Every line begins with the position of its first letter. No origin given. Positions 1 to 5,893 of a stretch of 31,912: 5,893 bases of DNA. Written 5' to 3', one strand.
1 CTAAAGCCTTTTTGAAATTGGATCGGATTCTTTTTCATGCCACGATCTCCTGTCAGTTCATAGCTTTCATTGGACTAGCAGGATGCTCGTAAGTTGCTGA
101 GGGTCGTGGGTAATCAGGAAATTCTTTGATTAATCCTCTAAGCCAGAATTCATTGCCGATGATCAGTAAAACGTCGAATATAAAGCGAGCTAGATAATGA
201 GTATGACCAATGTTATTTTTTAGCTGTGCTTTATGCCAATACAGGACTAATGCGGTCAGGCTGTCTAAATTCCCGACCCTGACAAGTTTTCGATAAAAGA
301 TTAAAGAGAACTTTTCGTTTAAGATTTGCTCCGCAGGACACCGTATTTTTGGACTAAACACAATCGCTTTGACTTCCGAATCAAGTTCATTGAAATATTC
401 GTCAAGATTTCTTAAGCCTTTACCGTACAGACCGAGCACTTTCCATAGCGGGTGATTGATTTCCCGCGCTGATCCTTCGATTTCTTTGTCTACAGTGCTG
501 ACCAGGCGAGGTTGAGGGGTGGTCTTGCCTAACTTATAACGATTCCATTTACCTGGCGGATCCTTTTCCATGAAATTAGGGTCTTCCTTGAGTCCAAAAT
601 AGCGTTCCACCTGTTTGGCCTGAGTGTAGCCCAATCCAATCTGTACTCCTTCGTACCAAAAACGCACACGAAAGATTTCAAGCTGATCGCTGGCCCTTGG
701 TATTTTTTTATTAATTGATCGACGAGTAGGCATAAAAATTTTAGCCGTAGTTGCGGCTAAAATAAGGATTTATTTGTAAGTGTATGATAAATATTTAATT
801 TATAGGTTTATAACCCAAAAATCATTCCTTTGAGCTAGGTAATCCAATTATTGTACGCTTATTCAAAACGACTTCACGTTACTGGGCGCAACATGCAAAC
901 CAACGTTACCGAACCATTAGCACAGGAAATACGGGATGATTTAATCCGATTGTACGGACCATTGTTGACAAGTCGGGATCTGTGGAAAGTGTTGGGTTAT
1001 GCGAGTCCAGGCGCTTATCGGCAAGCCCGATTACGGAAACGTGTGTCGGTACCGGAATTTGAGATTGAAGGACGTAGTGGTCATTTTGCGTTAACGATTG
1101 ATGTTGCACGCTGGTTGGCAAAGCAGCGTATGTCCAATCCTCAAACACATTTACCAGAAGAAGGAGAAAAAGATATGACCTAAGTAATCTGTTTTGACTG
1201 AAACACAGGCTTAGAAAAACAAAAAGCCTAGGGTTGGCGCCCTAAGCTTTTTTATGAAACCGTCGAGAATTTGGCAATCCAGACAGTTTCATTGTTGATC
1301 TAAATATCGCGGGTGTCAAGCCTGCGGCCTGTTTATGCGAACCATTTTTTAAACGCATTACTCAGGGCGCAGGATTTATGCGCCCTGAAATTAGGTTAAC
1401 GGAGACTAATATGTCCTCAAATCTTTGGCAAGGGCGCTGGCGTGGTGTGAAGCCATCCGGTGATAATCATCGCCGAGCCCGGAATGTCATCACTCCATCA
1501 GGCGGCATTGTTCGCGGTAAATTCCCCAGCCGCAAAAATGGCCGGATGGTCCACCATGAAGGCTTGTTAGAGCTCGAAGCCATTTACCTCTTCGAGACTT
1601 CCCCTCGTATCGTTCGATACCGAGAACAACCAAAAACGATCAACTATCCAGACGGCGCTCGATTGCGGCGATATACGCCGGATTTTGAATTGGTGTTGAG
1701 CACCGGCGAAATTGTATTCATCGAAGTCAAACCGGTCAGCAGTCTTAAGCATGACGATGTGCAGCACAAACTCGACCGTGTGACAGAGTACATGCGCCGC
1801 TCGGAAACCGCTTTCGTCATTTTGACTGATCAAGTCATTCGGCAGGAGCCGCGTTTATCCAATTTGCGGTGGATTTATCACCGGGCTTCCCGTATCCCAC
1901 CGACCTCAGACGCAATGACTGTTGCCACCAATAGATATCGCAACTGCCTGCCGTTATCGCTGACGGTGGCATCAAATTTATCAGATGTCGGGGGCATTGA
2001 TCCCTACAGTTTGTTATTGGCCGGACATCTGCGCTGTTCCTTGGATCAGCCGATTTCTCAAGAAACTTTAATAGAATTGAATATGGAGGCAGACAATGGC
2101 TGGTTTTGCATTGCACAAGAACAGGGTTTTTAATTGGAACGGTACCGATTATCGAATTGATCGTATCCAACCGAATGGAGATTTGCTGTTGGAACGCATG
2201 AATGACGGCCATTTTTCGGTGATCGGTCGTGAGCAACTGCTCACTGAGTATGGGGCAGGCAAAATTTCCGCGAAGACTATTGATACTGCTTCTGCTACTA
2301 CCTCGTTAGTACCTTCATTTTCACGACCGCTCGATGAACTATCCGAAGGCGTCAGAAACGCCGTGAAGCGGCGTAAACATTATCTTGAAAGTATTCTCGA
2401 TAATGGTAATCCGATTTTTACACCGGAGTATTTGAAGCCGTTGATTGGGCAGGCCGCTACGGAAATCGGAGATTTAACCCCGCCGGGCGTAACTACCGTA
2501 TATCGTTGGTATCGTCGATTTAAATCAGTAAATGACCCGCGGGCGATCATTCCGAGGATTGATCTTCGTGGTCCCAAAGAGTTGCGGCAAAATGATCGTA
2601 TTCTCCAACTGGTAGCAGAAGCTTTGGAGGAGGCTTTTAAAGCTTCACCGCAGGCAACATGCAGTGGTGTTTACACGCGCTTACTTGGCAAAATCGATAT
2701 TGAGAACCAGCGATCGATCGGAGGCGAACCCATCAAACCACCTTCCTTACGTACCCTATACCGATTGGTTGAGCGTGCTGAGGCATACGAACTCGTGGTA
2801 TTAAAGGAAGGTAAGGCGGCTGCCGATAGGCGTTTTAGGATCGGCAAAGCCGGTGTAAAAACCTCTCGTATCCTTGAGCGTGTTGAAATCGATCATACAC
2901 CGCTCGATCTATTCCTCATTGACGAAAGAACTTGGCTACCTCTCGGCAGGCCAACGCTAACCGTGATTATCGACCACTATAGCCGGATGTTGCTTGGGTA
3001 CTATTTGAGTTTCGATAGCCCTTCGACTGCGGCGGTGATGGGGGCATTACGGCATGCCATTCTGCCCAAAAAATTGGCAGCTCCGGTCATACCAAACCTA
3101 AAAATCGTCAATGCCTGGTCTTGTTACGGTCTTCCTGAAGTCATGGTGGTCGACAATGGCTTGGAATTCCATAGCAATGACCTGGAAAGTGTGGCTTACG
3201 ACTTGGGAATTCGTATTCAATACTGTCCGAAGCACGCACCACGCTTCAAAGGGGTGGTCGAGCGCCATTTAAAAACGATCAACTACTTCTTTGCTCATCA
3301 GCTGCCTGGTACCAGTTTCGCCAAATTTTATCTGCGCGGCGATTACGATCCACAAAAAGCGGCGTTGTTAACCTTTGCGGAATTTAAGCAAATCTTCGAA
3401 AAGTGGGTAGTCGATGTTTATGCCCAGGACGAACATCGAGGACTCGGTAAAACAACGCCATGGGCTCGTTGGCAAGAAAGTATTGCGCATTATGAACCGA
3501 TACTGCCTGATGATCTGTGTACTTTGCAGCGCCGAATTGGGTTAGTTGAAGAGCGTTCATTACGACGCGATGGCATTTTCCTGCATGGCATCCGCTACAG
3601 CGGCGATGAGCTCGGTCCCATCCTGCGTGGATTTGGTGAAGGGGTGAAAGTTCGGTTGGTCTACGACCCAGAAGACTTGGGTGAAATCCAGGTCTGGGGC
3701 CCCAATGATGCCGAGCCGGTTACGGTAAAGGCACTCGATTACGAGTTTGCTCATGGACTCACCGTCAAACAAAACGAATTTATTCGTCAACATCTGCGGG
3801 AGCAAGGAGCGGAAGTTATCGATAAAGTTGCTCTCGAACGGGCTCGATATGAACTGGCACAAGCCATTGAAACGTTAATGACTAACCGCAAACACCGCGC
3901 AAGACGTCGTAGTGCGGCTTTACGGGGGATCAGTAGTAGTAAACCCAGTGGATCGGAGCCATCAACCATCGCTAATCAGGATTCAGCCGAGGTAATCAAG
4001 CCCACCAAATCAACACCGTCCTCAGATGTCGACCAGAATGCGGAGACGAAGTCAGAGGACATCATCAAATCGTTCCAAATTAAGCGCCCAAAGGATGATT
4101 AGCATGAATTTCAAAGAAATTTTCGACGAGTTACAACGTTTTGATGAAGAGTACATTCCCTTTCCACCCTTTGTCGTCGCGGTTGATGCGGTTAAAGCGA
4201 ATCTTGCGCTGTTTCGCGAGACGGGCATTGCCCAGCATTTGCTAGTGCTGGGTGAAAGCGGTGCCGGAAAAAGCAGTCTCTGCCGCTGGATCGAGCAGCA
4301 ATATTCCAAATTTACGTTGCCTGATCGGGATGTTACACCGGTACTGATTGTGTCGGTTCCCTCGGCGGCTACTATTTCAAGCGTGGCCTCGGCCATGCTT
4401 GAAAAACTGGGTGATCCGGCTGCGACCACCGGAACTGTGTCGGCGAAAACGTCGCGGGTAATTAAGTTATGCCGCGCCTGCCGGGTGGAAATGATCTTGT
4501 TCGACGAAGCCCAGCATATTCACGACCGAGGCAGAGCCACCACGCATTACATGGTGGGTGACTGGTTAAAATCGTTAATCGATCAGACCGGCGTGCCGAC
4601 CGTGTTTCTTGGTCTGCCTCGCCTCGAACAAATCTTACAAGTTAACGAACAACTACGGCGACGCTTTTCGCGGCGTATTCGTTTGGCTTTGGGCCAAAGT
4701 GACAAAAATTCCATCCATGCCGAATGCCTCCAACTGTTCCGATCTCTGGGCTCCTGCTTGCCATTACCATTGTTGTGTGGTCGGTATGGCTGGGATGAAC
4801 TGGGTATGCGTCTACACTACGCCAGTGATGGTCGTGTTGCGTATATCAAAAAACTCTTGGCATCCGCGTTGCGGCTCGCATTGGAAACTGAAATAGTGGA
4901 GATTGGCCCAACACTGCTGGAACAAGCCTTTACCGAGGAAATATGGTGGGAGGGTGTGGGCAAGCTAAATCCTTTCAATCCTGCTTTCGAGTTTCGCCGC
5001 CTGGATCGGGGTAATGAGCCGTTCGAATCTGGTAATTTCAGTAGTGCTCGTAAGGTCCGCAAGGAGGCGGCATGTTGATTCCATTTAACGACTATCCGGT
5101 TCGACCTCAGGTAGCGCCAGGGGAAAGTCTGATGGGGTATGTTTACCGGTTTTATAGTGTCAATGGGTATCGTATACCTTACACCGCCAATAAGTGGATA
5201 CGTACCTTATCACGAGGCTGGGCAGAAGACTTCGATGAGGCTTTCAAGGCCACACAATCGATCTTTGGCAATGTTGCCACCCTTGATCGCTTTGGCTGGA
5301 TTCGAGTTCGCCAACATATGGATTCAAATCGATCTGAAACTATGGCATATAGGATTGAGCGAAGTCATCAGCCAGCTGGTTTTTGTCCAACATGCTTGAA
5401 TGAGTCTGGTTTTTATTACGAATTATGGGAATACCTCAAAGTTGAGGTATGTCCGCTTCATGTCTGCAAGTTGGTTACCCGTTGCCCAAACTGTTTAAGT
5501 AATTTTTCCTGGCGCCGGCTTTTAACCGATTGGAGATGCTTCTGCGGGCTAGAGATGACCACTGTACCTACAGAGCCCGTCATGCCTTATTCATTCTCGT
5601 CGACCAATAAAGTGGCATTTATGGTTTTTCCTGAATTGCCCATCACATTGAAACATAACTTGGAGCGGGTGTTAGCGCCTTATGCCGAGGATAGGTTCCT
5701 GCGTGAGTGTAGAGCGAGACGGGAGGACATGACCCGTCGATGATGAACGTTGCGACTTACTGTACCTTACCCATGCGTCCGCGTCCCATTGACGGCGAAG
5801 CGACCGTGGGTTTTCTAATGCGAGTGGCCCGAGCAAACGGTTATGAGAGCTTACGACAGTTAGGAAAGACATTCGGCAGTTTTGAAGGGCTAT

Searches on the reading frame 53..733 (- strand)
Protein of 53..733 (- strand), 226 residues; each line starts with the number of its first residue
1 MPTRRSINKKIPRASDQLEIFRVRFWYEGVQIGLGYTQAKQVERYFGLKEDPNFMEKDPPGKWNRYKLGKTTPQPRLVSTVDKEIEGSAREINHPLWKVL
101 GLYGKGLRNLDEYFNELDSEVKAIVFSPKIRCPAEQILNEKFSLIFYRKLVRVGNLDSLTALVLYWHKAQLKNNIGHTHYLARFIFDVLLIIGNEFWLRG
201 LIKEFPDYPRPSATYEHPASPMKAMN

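Call 4: search_protein_families(library=pfam, proteins=[window:53-733:-], max_evalue=0.01)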
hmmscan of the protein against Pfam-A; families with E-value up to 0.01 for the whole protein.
window:53-733:- (226 aa): 0 families

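Call 30: find_encoding_contigs(protein=window:53-733:-, flank=10000, max_places=6)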
Protein window:53-733:- (226 aa): 1 contig read that carries it; 1 place shown.
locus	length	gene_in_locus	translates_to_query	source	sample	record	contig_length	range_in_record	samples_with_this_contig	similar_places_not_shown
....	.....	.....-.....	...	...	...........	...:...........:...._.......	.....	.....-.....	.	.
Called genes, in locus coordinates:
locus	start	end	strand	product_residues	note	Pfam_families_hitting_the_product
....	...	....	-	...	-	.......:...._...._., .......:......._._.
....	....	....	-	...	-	-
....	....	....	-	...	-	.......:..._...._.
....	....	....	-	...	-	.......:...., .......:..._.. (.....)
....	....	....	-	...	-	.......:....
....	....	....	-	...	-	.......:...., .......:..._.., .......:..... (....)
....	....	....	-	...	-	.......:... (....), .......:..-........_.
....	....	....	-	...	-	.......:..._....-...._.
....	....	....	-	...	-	-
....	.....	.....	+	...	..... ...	-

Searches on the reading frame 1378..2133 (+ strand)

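Call 4: search_protein_families(library=pfam, proteins=[window:1378-2133:+], max_evalue=0.01)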
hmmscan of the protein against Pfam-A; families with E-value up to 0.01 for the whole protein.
window:1378-2133:+ (251 aa): 1 family
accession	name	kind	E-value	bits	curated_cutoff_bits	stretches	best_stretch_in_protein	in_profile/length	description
PF08722.17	Tn7_TnsA-like_N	-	2.5e-10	41.2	26.5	1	75-151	1-85/85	TnsA-like endonuclease N terminal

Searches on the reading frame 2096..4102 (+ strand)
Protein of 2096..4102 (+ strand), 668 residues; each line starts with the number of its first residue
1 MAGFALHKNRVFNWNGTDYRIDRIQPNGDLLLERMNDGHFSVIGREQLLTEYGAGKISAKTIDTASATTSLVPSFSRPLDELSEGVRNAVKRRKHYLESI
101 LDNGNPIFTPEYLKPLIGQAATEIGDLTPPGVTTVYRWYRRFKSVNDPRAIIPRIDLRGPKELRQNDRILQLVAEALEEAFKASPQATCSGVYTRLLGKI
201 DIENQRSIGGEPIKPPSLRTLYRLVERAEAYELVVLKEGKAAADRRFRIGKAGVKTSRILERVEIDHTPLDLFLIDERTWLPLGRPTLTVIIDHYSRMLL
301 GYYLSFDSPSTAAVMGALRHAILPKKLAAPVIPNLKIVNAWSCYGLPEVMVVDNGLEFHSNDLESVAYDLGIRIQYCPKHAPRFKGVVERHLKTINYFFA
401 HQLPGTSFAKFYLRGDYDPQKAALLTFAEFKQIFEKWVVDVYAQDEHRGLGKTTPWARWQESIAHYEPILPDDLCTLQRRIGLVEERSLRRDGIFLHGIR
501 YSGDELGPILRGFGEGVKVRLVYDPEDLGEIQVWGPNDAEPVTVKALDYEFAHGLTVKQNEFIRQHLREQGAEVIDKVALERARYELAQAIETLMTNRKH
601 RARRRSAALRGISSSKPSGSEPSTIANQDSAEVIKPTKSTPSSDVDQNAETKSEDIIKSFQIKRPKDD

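Call 4: search_protein_families(library=pfam, proteins=[window:2096-4102:+], max_evalue=0.01)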
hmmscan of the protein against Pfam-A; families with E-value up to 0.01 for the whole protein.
window:2096-4102:+ (668 aa): 2 families
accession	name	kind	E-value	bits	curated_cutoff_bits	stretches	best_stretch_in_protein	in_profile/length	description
PF09299.17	Mu-transpos_C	-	8.5e-09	35.7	21.7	1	485-538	8-56/61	Mu transposase, C-terminal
PF00665.32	rve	-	7e-07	29.9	32.6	1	285-382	23-102/102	Integrase core domain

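Call 13: find_related_loci(query=window:2096-4102:+, collection=genome_contigs, flank=10000)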
Query window:2096-4102:+ (668 aa) in genome_contigs; peptide patterns used: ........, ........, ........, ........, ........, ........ (x = any residue, [..] = any of these).
64 stretches matched a pattern; 8 encode a relative of the query (tblastn E <= 1e-3); 8 distinct loci.
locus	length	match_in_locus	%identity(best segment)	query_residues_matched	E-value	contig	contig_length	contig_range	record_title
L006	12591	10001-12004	88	1-668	0e+0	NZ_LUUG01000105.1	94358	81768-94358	Methylomonas methanica strain R-45363 contig_6_(1..94358), whole genome shotgun sequence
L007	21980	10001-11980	79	1-664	0e+0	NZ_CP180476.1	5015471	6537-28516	Methylomonas sp. TEB chromosome, complete genome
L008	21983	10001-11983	73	1-664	0e+0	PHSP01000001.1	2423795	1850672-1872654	MAG: Methylobacter sp. KS41 1, whole genome shotgun sequence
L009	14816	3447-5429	73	1-664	0e+0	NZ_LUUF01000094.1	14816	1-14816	Methylomonas methanica strain NCIMB 11130 contig_68, whole genome shotgun sequence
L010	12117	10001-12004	91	1-667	0e+0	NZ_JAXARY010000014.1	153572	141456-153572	Methylomonas defluvii strain OY6 NODE_14_length_153572_cov_136.541430, whole genome shotgun sequence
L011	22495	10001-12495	56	1-354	1e-128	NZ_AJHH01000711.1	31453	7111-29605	Herbaspirillum lusitanum P6-12 Scaffold31.Contig4, whole genome shotgun sequence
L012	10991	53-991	56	346-666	9e-111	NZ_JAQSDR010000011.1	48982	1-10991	MAG: Aquabacterium sp. isolate D1-2020 MAG010 NODE_218_length_48982_cov_52.346148, whole genome shotgun sequence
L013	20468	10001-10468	25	283-439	4e-10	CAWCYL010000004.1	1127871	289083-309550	MAG: uncultured Alphaproteobacteria bacterium isolate MFD09603.bin.2.55 genome assembly, contig: contig_16453, whole gen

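Call 46: search_protein_families(library=pfam, proteins=[L010:8056-8562:-], max_evalue=0.01)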
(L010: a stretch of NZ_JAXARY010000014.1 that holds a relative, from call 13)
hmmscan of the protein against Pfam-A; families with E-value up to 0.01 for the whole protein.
L010:8056-8562:- (169 aa): 0 families

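Call 51: search_solved_structures(query=window:2096-4102:+, max_evalue=0.001)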
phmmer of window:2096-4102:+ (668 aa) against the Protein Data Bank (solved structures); distinct sequences matched with E-value up to 0.001: 8.
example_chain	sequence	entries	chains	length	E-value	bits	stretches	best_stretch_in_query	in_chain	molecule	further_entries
30jv_A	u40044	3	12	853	7.8e-71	242.5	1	76-649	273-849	TnsA endonuclease N-terminal domain-containing protein,TnsB transposase | PseTnsAB artificial fusion protein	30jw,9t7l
30ga_R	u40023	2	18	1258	2.2e-70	241.1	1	76-649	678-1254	Maltose/maltodextrin-binding periplasmic protein,TnsA endonuclease N-terminal domain-conta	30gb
9y7b_A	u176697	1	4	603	4.8e-67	230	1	130-628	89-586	IF3A Tn6677 TnsB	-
8rdu_R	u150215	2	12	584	1e-37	133.1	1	264-635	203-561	TnsB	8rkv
7svw_A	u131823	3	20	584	1e-37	133.1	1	264-635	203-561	TnsB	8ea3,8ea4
8aa5_AP1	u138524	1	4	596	1e-37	133.1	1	264-635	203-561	TnsB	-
7pik_A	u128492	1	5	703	4e-23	84.9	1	261-506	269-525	Transposon Tn7 transposition protein TnsB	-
9bw1_M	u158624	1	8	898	2.9e-18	68.8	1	214-451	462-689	Integrase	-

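Call 63: search_dna_similar(query=window:2096-4102:+, collection=plasmids, mode=protein, max_rows=12)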
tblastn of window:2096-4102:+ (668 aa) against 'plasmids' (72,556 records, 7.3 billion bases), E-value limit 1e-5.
The search stops at 5000 records and this limit was reached: more records match than are counted here, and every count below describes the 5000 best-scoring records only.
Records with a match: at least 5000; places in all: 5588; records where one place covers at least 80% of the query: 18.
Best place of each record, by identity: <60% 5000.
By first word of the organism name: Klebsiella 1205; Escherichia 838; Salmonella 457; Staphylococcus 427; Enterobacter 263; Acinetobacter 137; Pseudomonas 130; Pseudosulfitobacter 101; Citrobacter 99; Enterococcus 83; and 184 more.
By predicted mobility (MOB-suite, as given by PLSDB): conjugative 2830; mobilizable 1135; non-mobilizable 1035.
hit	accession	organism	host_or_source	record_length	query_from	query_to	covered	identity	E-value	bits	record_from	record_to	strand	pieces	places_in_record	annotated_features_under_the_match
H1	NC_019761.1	Allocoleopsis franciscana PCC 7113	-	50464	1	612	92%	33.1%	6e-96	332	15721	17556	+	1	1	Mu transposase C-terminal domain-containing protein | TnsA endonuclease N-terminal domain-containing protein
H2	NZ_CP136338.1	Piscinibacter gummiphilus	single cell,soil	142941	1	642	96%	27.9%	1e-51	201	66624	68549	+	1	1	transposase family protein | TnsA endonuclease N-terminal domain-containing protein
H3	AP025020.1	Calothrix sp. PCC 7716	-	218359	1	612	92%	29.2%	3e-73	265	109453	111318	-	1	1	hypothetical protein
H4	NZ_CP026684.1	Nostoc sp. 'Peltigera membranacea cyanobiont' N6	Lichen thallus,Peltigera membranacea ...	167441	81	612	80%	33.0%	4e-90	315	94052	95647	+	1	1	Mu transposase C-terminal domain-containing protein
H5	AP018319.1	Nostoc sp. HK-01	-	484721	1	612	90%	29.0%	1e-63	270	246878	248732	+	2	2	transposase-like Mu | hypothetical protein (x2)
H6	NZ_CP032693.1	Rhizobium sp. CCGE532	Phaseolus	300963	52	611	84%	30.6%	1e-51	201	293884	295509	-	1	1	Mu transposase C-terminal domain-containing protein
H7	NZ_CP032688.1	Rhizobium sp. CCGE531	Phaseolus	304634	52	611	84%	30.6%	1e-51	201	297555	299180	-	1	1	Mu transposase C-terminal domain-containing protein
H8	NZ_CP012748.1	Paraburkholderia caribensis MBA4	soil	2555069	1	609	91%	27.8%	2e-53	206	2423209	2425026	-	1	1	none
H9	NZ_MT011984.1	Comamonas testosteroni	-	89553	4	603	90%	27.5%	1e-44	179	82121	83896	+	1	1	transposase family protein | TnsA endonuclease N-terminal domain-containing protein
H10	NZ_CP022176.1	Aeromonas salmonicida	Atlantic salmon,The RAS Atlantic Salmon ...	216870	89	607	78%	31.6%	3e-58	220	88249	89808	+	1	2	Mu transposase C-terminal domain-containing protein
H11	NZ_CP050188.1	Aeromonas salmonicida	Turbo,whole organism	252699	89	607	78%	31.6%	2e-57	218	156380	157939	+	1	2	Mu transposase C-terminal domain-containing protein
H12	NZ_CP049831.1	Aeromonas salmonicida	Turbo,whole organism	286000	89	607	78%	31.6%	2e-57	218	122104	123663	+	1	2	Mu transposase C-terminal domain-containing protein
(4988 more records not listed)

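Call 73: search_protein_families(library=pfam, proteins=[L006:4871-5671:-, L006:6012-6356:-, L006:7145-8344:+, L006:8611-9033:+, L007:2380-4626:+, L007:4623-6575:+, L007:7373-8377:+, L007:8647-9069:+, L006:2001-4418:+], max_evalue=0.001)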
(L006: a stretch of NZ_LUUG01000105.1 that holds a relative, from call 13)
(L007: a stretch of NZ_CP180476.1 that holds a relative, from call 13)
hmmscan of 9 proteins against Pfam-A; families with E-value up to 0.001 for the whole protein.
L006:4871-5671:- (266 aa): 1 family
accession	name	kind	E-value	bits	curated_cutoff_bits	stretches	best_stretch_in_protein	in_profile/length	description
PF00557.29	Peptidase_M24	-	3.4e-49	167.9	23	1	18-247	2-208/208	Metallopeptidase family M24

L006:6012-6356:- (114 aa): 0 families

L006:7145-8344:+ (399 aa): 0 families

L006:8611-9033:+ (140 aa): 3 families
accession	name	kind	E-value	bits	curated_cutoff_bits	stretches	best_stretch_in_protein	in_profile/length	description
PF13560.12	HTH_31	-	1.7e-13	51.1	27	1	4-66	2-64/64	Helix-turn-helix domain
PF01381.28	HTH_3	-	1.6e-09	38.1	23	1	10-59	3-51/55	Helix-turn-helix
PF12844.13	HTH_19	-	0.00021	21.5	30.2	1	10-57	6-52/64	Helix-turn-helix domain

L007:2380-4626:+ (748 aa): 4 families
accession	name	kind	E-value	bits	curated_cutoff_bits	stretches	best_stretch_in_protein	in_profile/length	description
PF13175.12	AAA_15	-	9.7e-33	114.7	32.1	2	264-452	219-374/374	AAA ATPase domain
PF20469.4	OLD-like_TOPRIM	-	4.5e-18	66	23.2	1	508-572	1-67/67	Overcoming lysogenization defect protein-like, TOPRIM domain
PF13304.12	AAA_21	-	9.1e-13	49.4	27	2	334-447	220-298/304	AAA domain, putative AbiEii toxin, Type IV TA system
PF02463.25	SMC_N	-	0.00062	19.7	40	0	19-62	5-50/220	RecF/RecN/SMC N terminal domain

L007:4623-6575:+ (650 aa): 3 families
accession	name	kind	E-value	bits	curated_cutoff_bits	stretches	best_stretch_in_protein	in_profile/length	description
PF00580.27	UvrD-helicase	-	3.2e-15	57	23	2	29-137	14-116/271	UvrD/REP helicase N-terminal domain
PF13245.12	AAA_19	-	1.2e-11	45.3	25.1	1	26-253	9-132/134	AAA domain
PF13538.12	UvrD_C_2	-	0.00088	19.5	27.4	0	603-622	33-52/52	UvrD-like helicase C-terminal domain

L007:7373-8377:+ (334 aa): 0 families

L007:8647-9069:+ (140 aa): 3 families
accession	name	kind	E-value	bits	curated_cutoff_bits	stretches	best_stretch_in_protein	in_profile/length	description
PF13560.12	HTH_31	-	3.4e-13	50.1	27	1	4-66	2-64/64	Helix-turn-helix domain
PF01381.28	HTH_3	-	1.4e-09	38.2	23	1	10-59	3-51/55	Helix-turn-helix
PF12844.13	HTH_19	-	0.00015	22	30.2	1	10-57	6-52/64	Helix-turn-helix domain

L006:2001-4418:+ (805 aa): 6 families
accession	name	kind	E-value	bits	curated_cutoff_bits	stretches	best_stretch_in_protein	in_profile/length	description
PF00204.31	DNA_gyraseB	-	1.6e-61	207.2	27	1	224-393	1-172/173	DNA gyrase B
PF18053.6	GyrB_insert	-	1.9e-42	145.4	26.1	1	567-730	1-166/167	DNA gyrase B subunit insert domain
PF00986.26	DNA_gyraseB_C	-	3.8e-29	101.1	29.8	1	733-793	2-62/63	DNA gyrase B subunit, carboxyl terminus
PF01751.28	Toprim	-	1.3e-19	70.6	23.1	1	422-534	1-95/96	Toprim domain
PF02518.31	HATPase_c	-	2.3e-15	57.4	26.4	1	36-139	2-92/111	Histidine kinase-, DNA gyrase B-, and HSP90-like ATPase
PF21249.2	GyrB_hook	-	1.9e-14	53.3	23.7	1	536-564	1-29/29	GyrB, hook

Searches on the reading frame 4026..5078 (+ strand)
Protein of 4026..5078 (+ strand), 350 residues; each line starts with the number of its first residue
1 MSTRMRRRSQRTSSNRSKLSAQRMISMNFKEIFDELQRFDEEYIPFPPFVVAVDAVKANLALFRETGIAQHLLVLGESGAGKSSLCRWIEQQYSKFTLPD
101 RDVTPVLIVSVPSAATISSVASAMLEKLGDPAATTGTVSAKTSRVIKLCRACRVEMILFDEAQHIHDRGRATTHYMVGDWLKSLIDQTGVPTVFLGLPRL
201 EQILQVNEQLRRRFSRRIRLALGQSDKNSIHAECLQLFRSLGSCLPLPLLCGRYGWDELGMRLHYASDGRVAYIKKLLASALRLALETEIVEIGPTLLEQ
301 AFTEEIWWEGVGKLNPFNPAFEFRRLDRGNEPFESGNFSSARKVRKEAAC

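Call 4: search_protein_families(library=pfam, proteins=[window:4026-5078:+], max_evalue=0.01)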
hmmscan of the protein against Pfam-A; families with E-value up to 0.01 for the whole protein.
window:4026-5078:+ (350 aa): 10 families
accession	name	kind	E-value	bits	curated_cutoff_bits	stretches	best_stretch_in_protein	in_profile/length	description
PF05621.17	TniB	-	2.2e-26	92.9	22.4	1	51-216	18-181/189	Bacterial TniB protein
PF13401.12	AAA_22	-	1.1e-16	61.8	27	1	69-204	5-130/130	AAA domain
PF05729.18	NACHT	-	1.3e-05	25.5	26.7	1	72-196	3-125/167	NACHT domain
PF09848.15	SLFN-g3_helicase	-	0.00018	21.4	24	1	72-211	4-134/354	Schlafen group 3, DNA/RNA helicase domain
PF05673.19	DUF815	-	0.00026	20.7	23.8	1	54-98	38-82/249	Protein of unknown function (DUF815)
PF20703.3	nSTAND1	-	0.00073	19.7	27.1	1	69-160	33-95/379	Novel STAND NTPase 1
PF13191.12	AAA_16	-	0.00097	20.1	32.6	1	66-131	21-85/167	AAA ATPase domain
PF00004.35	AAA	-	0.0013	19.7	21.2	1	72-220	1-129/131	ATPase family associated with various cellular activities (AAA)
PF00005.33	ABC_tran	-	0.0032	18.5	25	0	70-94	12-36/137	ABC transporter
PF13604.12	AAA_30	-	0.0061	16.8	27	0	72-166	21-101/191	AAA domain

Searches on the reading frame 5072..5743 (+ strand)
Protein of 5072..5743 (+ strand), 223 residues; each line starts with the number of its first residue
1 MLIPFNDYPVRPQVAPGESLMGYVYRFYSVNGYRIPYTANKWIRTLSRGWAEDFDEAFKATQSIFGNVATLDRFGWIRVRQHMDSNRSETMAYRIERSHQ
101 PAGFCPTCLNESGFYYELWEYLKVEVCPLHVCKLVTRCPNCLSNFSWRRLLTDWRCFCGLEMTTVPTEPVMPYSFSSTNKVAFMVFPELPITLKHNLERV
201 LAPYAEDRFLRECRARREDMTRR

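Call 4: search_protein_families(library=pfam, proteins=[window:5072-5743:+], max_evalue=0.01)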
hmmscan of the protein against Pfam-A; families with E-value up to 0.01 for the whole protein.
window:5072-5743:+ (223 aa): 2 families
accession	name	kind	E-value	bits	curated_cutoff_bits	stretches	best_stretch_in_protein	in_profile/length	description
PF06527.16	TniQ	-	2.9e-11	44.6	27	1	9-134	1-142/142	TniQ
PF20245.3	DUF6600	-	0.0083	16.6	27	0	22-81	17-76/102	Family of unknown function (DUF6600)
